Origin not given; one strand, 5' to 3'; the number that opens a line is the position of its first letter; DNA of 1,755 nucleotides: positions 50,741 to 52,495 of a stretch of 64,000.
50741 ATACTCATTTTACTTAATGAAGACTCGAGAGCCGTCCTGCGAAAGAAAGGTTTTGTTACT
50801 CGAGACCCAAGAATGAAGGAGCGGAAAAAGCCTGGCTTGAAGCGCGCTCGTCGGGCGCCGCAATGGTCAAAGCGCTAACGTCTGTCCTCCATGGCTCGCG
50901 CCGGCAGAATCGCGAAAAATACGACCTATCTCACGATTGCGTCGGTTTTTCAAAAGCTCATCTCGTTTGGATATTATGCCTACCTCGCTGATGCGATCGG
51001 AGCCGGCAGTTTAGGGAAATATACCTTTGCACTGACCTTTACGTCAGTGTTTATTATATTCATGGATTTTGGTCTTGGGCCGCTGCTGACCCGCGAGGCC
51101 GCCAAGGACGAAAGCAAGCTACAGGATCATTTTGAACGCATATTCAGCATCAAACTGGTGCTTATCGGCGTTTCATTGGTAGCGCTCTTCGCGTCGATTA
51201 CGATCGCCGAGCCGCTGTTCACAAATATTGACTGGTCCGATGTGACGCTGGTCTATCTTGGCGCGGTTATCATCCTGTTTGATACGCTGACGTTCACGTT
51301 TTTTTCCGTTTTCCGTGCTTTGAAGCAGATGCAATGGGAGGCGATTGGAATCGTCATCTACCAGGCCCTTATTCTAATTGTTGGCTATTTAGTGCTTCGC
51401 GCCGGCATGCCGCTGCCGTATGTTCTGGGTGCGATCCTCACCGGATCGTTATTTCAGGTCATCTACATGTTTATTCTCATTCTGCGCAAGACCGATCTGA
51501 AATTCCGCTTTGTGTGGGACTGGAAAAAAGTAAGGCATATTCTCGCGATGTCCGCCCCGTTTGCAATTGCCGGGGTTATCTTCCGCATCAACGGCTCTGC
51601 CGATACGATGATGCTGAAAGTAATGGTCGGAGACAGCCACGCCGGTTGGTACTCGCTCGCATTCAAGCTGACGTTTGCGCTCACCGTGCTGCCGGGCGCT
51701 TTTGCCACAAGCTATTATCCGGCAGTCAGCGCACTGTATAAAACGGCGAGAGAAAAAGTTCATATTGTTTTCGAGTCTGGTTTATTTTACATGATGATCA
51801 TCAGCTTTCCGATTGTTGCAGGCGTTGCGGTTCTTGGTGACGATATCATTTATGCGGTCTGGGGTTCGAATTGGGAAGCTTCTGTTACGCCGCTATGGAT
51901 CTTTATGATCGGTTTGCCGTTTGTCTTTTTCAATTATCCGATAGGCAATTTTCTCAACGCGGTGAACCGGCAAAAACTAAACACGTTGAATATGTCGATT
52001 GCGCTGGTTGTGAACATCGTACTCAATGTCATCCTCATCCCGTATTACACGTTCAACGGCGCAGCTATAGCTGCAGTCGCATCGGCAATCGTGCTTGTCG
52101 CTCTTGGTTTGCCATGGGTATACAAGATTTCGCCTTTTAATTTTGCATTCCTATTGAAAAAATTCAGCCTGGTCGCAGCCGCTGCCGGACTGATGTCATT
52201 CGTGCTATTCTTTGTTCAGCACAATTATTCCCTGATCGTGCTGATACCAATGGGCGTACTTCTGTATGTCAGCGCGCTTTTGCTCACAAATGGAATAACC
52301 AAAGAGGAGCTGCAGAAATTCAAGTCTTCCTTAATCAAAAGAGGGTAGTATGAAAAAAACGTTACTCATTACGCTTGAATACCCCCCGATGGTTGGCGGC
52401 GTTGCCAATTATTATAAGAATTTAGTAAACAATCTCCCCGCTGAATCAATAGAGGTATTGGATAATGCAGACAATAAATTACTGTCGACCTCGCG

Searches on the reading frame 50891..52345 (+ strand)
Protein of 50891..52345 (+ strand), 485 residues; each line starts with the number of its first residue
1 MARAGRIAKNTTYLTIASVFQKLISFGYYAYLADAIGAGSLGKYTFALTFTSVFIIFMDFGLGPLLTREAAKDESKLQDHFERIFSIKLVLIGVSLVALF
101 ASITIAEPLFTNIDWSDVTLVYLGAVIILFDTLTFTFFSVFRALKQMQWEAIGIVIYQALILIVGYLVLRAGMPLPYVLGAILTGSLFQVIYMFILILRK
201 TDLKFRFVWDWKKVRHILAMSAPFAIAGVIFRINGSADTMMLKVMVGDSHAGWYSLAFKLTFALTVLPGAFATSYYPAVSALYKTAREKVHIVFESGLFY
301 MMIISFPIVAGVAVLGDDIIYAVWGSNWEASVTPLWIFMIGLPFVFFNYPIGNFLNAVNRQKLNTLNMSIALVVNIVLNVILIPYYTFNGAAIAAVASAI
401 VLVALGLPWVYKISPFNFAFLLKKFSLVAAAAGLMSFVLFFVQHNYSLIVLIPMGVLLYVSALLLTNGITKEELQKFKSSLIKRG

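Call 56: search_protein_families(library=pfam, proteins=[window:50891-52345:+], max_evalue=0.00001)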
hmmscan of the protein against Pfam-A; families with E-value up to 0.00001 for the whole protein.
window:50891-52345:+ (485 aa): 3 families
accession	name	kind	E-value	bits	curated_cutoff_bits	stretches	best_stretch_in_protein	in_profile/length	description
PF01943.22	Polysacc_synt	-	1.6e-33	116.8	28.2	1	8-281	2-272/274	Polysaccharide biosynthesis protein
PF13440.11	Polysacc_synt_3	-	1.2e-17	64.6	23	1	41-332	11-292/293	Polysaccharide biosynthesis protein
PF03023.19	MurJ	-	1.6e-09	37.4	27.4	1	64-454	39-448/451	Lipid II flippase MurJ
